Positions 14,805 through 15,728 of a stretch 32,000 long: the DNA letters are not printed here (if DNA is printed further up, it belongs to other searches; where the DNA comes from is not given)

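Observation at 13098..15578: LexA-like repressor + single-TM protein + SMODS/CD-NTase-like enzyme: a compact, possibly damage-gated CBASS-like operon with no recognisable effector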

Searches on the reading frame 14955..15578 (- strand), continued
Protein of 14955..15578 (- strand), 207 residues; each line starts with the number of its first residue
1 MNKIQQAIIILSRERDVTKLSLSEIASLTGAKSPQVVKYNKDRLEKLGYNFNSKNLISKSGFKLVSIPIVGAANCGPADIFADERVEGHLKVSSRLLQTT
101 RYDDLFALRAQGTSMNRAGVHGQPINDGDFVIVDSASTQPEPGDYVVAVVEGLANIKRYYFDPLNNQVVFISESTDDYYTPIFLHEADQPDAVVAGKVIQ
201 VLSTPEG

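Call 33: search_protein_families(library=pfam, proteins=[L020:6632-7129:+, L020:7132-8052:+, L021:6647-8002:+, L021:8005-8451:+, L021:8564-10486:+, L022:6533-7021:+, L022:7037-8356:+, L022:8369-9691:+, L017:2317-2838:+, L017:2825-3730:+], max_evalue=0.01)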
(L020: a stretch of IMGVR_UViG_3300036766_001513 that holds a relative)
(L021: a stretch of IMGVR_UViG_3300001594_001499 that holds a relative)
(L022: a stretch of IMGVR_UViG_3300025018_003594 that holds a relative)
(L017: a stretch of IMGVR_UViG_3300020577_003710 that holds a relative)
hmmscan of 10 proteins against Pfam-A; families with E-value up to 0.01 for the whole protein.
L020:6632-7129:+ (165 aa): 1 family
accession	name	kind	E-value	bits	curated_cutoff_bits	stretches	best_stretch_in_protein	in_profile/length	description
PF08937.16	ThsB_TIR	-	1.4e-18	67.6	21.2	1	14-105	8-99/100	Thoeris protein ThsB, TIR-like domain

L020:7132-8052:+ (306 aa): 3 families
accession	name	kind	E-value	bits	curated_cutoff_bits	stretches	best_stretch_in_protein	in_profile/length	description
PF18184.6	SLATT_3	-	3.1e-32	112.4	26.3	1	16-174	1-155/155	SMODS and SLOG-associating 2TM effector domain 3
PF18181.6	SLATT_1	-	2.6e-29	102.2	26.3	1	177-299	1-122/122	SMODS and SLOG-associating 2TM effector domain 1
PF14015.11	DUF4231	-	3.6e-14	53.5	24.7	1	41-124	18-102/103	Protein of unknown function (DUF4231)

L021:6647-8002:+ (451 aa): 4 families
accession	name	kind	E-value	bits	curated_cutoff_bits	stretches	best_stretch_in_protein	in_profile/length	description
PF13304.12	AAA_21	-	4.3e-24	86.6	27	2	97-264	137-304/304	AAA domain, putative AbiEii toxin, Type IV TA system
PF13175.12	AAA_15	-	2e-21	77.5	32.1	2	55-263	147-374/374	AAA ATPase domain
PF02463.25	SMC_N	-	3.4e-05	23.8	40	1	4-261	3-200/220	RecF/RecN/SMC N terminal domain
PF20469.4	OLD-like_TOPRIM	-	0.0097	16.9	23.2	0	320-380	1-66/67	Overcoming lysogenization defect protein-like, TOPRIM domain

L021:8005-8451:+ (148 aa): 0 families

L021:8564-10486:+ (640 aa): 8 families
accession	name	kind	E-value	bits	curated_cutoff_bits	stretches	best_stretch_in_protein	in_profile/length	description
PF13175.12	AAA_15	-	1.1e-22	81.6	32.1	1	20-428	1-374/374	AAA ATPase domain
PF13304.12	AAA_21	-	1.3e-14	55.4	27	1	51-429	1-304/304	AAA domain, putative AbiEii toxin, Type IV TA system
PF20469.4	OLD-like_TOPRIM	-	2.4e-14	54.1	23.2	1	474-542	1-67/67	Overcoming lysogenization defect protein-like, TOPRIM domain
PF02463.25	SMC_N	-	1.6e-11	44.5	40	2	22-73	2-48/220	RecF/RecN/SMC N terminal domain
PF13555.12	AAA_29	-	0.00061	19.9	27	1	41-72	14-45/61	P-loop containing region of AAA domain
PF00005.33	ABC_tran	-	0.00086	20.3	25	1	51-75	13-37/137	ABC transporter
PF03193.22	RsgA_GTPase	-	0.0079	16.5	30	0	17-69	74-126/174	RsgA GTPase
PF11536.14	DUF3226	-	0.0087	16.3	27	0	478-522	2-43/208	Protein of unknown function (DUF3226)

L022:6533-7021:+ (162 aa): 0 families

L022:7037-8356:+ (439 aa): 2 families
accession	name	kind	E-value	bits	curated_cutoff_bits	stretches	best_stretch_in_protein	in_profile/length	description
PF18134.7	AGS_C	-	6.1e-14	52.6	26.7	1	329-432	15-129/129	Adenylyl/Guanylyl and SMODS C-terminal sensor domain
PF18144.7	SMODS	-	1.2e-07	32.5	26.5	1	36-144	32-141/164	Second Messenger Oligonucleotide or Dinucleotide Synthetase domain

L022:8369-9691:+ (440 aa): 1 family
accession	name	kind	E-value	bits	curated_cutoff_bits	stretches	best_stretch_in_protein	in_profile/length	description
PF09903.14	DUF2130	-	3.1e-79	266.3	26.7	1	165-424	3-254/255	Uncharacterized protein conserved in bacteria (DUF2130)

L017:2317-2838:+ (173 aa): 1 family
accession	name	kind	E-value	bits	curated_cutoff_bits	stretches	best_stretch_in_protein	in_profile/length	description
PF08241.18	Methyltransf_11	-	4.6e-06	27.6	21.2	1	38-91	48-95/95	Methyltransferase domain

L017:2825-3730:+ (301 aa): 0 families

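Call 34: search_protein_families(library=padloc, proteins=[L022:6533-7021:+, L022:7037-8356:+, L022:8369-9691:+, L020:6632-7129:+, L020:7132-8052:+, L021:6647-8002:+, L021:8564-10486:+, L014:5647-6483:+, L014:6480-6998:+, L011:5648-6580:+], max_evalue=0.001)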
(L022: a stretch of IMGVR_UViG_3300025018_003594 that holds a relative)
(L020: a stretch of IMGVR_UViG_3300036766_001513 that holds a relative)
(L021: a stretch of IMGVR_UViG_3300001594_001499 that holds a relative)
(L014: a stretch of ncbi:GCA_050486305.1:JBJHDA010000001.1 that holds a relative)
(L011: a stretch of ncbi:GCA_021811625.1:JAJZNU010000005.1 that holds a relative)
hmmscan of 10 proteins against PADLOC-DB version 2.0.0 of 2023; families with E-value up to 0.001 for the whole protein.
L022:6533-7021:+ (162 aa): 3 families
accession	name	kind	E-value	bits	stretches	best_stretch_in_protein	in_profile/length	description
PDLC00664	Effector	-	1.7e-55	185.7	1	3-162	14-173/174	1TM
PDLC01057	C3a59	-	1e-42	144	1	5-162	12-167/167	trans-membrane (TM)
PDLC01158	Mem_04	-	2.2e-06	25.5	0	100-155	154-205/212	"Membrane protein (2TM at N-terminus and a globular domain) in type III operon, could be a CARF domain diverged beyond r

L022:7037-8356:+ (439 aa): 28 families (the best 25 are shown)
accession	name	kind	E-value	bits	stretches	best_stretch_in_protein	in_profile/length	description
PDLC00785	Cyclase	-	1.7e-180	599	1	1-432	1-442/443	oligonucleotide-cyclase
PDLC00796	Cyclase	-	1.1e-29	102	2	170-433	145-431/432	oligonucleotide-cyclase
PDLC00823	Cyclase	-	2.4e-27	94.3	1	26-276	32-240/285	oligonucleotide-cyclase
PDLC00793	Cyclase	-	3.3e-20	70.7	1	321-432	338-461/462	oligonucleotide-cyclase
PDLC00809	Cyclase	-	1.1e-17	62.6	1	44-287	46-262/295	oligonucleotide-cyclase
PDLC00770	Cyclase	-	2.5e-15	54.3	1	326-430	391-506/509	oligonucleotide-cyclase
PDLC00778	Cyclase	-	2.5e-13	47.6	1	334-432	343-454/455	oligonucleotide-cyclase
PDLC00808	Cyclase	-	2.6e-13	48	2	188-242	175-229/325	oligonucleotide-cyclase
PDLC00792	Cyclase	-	6.8e-13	46.6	1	40-136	45-136/236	oligonucleotide-cyclase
PDLC00810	Cyclase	-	9.8e-13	46.3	1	42-200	48-178/335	oligonucleotide-cyclase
PDLC00822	Cyclase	-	2.5e-12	44.8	1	34-229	40-251/375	oligonucleotide-cyclase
PDLC00802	Cyclase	-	1.4e-11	42.2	2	32-79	45-92/332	oligonucleotide-cyclase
PDLC00776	Cyclase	-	1.6e-11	42.1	1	9-226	8-193/287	oligonucleotide-cyclase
PDLC00803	Cyclase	-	3.7e-11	41.2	1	29-299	34-250/253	oligonucleotide-cyclase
PDLC00786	Cyclase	-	5.7e-11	40.3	1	39-137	45-140/293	oligonucleotide-cyclase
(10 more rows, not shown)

L022:8369-9691:+ (440 aa): 0 families

L020:6632-7129:+ (165 aa): 9 families
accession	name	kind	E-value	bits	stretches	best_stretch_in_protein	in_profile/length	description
PDLC00429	ThsB1|ThsB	-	5e-73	242.7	1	1-165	1-167/167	TIR-like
PDLC00440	ThsB2|ThsB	-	3.1e-54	181.6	1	1-165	1-169/169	TIR-like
PDLC00421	ThsB1|ThsB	-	1.6e-28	97.6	1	1-150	1-173/180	TIR-like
PDLC00427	ThsB1|ThsB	-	6.8e-15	53.4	1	1-76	1-77/170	TIR-like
PDLC00418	ThsB1|ThsB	-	9.1e-08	30.1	1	48-145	48-141/155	TIR-like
PDLC04688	PDC-M50B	-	6.4e-07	27.7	1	13-104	13-103/162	-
PDLC00431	ThsB1|ThsB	-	1.1e-06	27.2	1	17-108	17-106/162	TIR-like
PDLC00433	ThsB1|ThsB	-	2.4e-05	22.4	1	11-109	11-104/164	TIR-like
PDLC00426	ThsB1|ThsB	-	0.00013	19.4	1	53-104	286-333/352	TIR-like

L020:7132-8052:+ (306 aa): 0 families

L021:6647-8002:+ (451 aa): 114 families (the best 25 are shown)
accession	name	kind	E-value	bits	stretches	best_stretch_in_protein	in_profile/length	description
PDLC02979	AriA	-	1.3e-23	82.4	2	81-263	169-373/373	-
PDLC02980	AriA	-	5.1e-23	80.5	1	33-264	1-304/304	-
PDLC02335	AbiLi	-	1.2e-20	71.9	1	3-310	50-277/326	AbiLi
PDLC02358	Old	-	4.5e-20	70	2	222-372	287-440/578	Old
PDLC04175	HEC-01A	-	6.7e-19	66.2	1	135-276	177-325/363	-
PDLC03878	NsnB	-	1.1e-17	62.9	1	4-264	3-282/345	-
PDLC04178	HEC-01A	-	7.8e-17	59.4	1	144-295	201-361/399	-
PDLC04177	HEC-01A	-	9.9e-17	59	1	104-264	181-341/393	-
PDLC04164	AriA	-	1.5e-15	55.5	1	31-261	27-234/253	-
PDLC00096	GajA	-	1.8e-15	54.7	2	206-264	274-338/630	AAA ATPase domain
PDLC00304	PtuA1|PtuA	-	1e-13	49.3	2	3-88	12-93/444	AAA ATPase domain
PDLC00290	PtuA1|PtuA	-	2.1e-13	48.4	1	151-263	198-313/414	AAA ATPase domain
PDLC04392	PDC-M07A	-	3.4e-13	47.4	1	139-303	218-392/432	-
PDLC04174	HEC-01A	-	4.2e-13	47.2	1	132-276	74-225/264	-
PDLC00069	GajA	-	5e-13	46.3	2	223-330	338-443/687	AAA ATPase domain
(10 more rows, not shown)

L021:8564-10486:+ (640 aa): 102 families (the best 25 are shown)
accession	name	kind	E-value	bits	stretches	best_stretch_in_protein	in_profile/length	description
PDLC02358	Old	-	1.4e-28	98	1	378-554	280-460/578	Old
PDLC02979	AriA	-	1.2e-24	85.8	1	20-428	1-373/373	-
PDLC00096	GajA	-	2.1e-23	80.9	2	382-587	288-507/630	AAA ATPase domain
PDLC00091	GajA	-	4e-21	73.5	2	384-608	298-540/627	AAA ATPase domain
PDLC00080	GajA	-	8.4e-20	69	2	121-601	67-523/622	AAA ATPase domain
PDLC00099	GajA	-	1.4e-19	68.6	1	20-616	1-541/626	AAA ATPase domain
PDLC00075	GajA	-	1.9e-19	67.6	1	348-586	235-459/536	AAA ATPase domain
PDLC04164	AriA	-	1.4e-18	65.4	2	248-437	78-245/253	-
PDLC00065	GajA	-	7e-18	62.7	1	385-558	336-519/670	AAA ATPase domain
PDLC04168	GajA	-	3.9e-17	60.2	2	384-546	278-435/570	-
PDLC02980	AriA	-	4.5e-17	61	1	51-429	1-304/304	-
PDLC00064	GajA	-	7.9e-17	59.4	1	360-543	103-299/464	AAA ATPase domain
PDLC00069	GajA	-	2e-16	57.6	2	385-566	337-523/687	AAA ATPase domain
PDLC02335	AbiLi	-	3.8e-16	57.1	1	13-433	41-243/326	AbiLi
PDLC02915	ATPase-Toprim_I-B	-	6.5e-16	56.2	1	315-635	187-502/623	-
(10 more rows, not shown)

L014:5647-6483:+ (278 aa): 6 families
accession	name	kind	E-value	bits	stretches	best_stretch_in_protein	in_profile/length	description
PDLC02369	PycC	-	1.1e-61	206.5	1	4-273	6-240/248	-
PDLC00763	PycC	-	5.6e-46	155.1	1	14-277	21-262/268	Pycsar cyclase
PDLC02367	PycC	-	3.6e-22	76.9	1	52-192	45-178/226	-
PDLC02368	PycC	-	5.3e-19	66.7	1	50-190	44-185/234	-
PDLC00766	PycC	-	2.5e-14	51.3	1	52-189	45-182/232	Pycsar cyclase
PDLC02370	PycC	-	2.2e-05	22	1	52-151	83-186/340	-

L014:6480-6998:+ (172 aa): 11 families
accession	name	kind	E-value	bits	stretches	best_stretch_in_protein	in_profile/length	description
PDLC02364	PycTM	-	2.2e-30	104.2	1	4-165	4-149/160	-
PDLC02363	PycTM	-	5.9e-26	89.2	1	4-166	4-150/154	-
PDLC02365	PycTM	-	9.1e-19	66.4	1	10-157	6-150/165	-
PDLC00668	Effector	-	3e-15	54.6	1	10-169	15-177/184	2TM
PDLC00711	Effector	-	5.7e-14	50.7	1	10-154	12-146/164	2TM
PDLC00700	Effector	-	1.8e-13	48.8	1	14-157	13-155/173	2TM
PDLC00685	Effector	-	6.4e-13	46.9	1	4-158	16-158/174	2TM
PDLC00678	Effector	-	4.5e-11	41.1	1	14-157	19-162/184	2TM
PDLC00692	Effector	-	8.4e-11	40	1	6-156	4-142/167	2TM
PDLC00691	Effector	-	2.4e-09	35.3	1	14-169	12-167/176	2TM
PDLC02362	PycTM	-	0.0004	19.2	1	102-158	18-59/74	-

L011:5648-6580:+ (310 aa): 0 families

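Call 39: find_encoding_contigs(protein=P0037, flank=6000, max_places=3)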
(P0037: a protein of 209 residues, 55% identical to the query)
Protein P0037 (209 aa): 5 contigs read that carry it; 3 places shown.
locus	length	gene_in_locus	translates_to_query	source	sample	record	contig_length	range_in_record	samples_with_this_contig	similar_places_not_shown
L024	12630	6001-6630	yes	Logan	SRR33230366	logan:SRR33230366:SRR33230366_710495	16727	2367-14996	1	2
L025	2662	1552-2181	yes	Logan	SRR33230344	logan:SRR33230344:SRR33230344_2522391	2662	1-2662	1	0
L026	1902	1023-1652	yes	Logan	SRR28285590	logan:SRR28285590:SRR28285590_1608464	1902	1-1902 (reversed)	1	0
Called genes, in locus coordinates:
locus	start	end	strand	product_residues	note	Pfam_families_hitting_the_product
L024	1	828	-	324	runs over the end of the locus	PF02086:MethyltransfD12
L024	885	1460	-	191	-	PF11611:DUF4352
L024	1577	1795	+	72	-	PF13560:HTH_31, PF12844:HTH_19, PF01381:HTH_3, PF13443:HTH_26 (weak)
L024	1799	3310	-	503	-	PF17289:Terminase_6C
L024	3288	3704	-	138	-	-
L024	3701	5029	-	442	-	PF02195:ParB_N, PF01170:UPF0020 (faint), PF01555:N6_N4_Mtase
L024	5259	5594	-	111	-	-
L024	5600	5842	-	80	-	PF09954:DUF2188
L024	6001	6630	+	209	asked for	PF00717:Peptidase_S24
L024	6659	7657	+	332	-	-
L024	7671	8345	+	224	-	-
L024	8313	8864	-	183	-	-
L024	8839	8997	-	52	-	-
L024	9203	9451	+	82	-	PF14026:SCO4226-like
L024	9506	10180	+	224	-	PF00753:Lactamase_B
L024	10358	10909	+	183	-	-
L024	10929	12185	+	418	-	PF07995:GSDH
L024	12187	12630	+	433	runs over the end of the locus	PF27218:MJ0043_C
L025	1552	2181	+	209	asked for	PF00717:Peptidase_S24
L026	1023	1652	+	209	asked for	PF00717:Peptidase_S24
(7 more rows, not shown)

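Call 40: find_encoding_contigs(protein=P0030, flank=6000, max_places=2)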
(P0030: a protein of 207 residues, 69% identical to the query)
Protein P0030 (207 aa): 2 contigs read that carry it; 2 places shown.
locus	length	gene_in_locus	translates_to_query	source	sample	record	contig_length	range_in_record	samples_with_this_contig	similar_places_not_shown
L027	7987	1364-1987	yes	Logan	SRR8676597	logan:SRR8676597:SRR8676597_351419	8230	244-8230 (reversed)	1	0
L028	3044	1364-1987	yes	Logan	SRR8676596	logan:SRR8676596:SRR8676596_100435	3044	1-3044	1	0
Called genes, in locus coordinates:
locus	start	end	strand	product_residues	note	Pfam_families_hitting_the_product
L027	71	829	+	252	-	PF12705:PDDEXK_1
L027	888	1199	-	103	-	-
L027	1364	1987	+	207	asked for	PF00717:Peptidase_S24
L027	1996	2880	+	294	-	PF18144:SMODS (faint), PF26305:CD_NTase_C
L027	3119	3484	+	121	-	PF18153:Cap15_CD_rec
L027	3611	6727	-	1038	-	PF02384:N6_Mtase (faint), PF20473:MmeI_Mtase (faint), PF07669:Eco57I, PF12950:TaqI_C (weak)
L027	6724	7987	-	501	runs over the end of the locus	?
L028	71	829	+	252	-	PF12705:PDDEXK_1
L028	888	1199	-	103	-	-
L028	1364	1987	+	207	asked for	PF00717:Peptidase_S24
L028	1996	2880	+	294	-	PF18144:SMODS (faint), PF26305:CD_NTase_C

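Call 41: find_encoding_contigs(protein=P0031, flank=6000, max_places=2)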
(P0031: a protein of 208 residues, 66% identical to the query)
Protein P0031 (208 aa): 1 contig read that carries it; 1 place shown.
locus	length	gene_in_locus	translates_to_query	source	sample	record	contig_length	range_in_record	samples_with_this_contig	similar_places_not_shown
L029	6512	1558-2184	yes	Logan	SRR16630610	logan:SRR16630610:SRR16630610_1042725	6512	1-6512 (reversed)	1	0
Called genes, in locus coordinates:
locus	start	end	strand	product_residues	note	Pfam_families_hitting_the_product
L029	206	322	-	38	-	-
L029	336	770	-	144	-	PF10604:Polyketide_cyc2 (weak)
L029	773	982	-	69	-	-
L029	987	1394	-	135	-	PF01844:HNH (weak)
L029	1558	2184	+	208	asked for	PF00717:Peptidase_S24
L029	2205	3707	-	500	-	PF00239:Resolvase, PF07508:Recombinase, PF13408:Zn_ribbon_recom (weak)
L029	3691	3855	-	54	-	-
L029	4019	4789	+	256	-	PF13814:Replic_Relax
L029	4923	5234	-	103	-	PF12599:DUF3768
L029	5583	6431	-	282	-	PF13643:DUF4145 (faint)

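Call 53: search_protein_families(library=ncbifam, proteins=[window:14955-15578:-], max_evalue=0.01)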
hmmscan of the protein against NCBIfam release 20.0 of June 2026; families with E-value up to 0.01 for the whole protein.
window:14955-15578:- (207 aa): 2 families
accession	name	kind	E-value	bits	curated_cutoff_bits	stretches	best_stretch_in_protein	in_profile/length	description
TIGR00498.1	lexA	equivalog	4.2e-15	55.9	110.95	1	21-202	27-199/203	transcriptional repressor LexA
NF007621.2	PRK10276.1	subfamily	1.1e-09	38.3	110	1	82-201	8-113/115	translesion error-prone DNA polymerase V autoproteolytic subunit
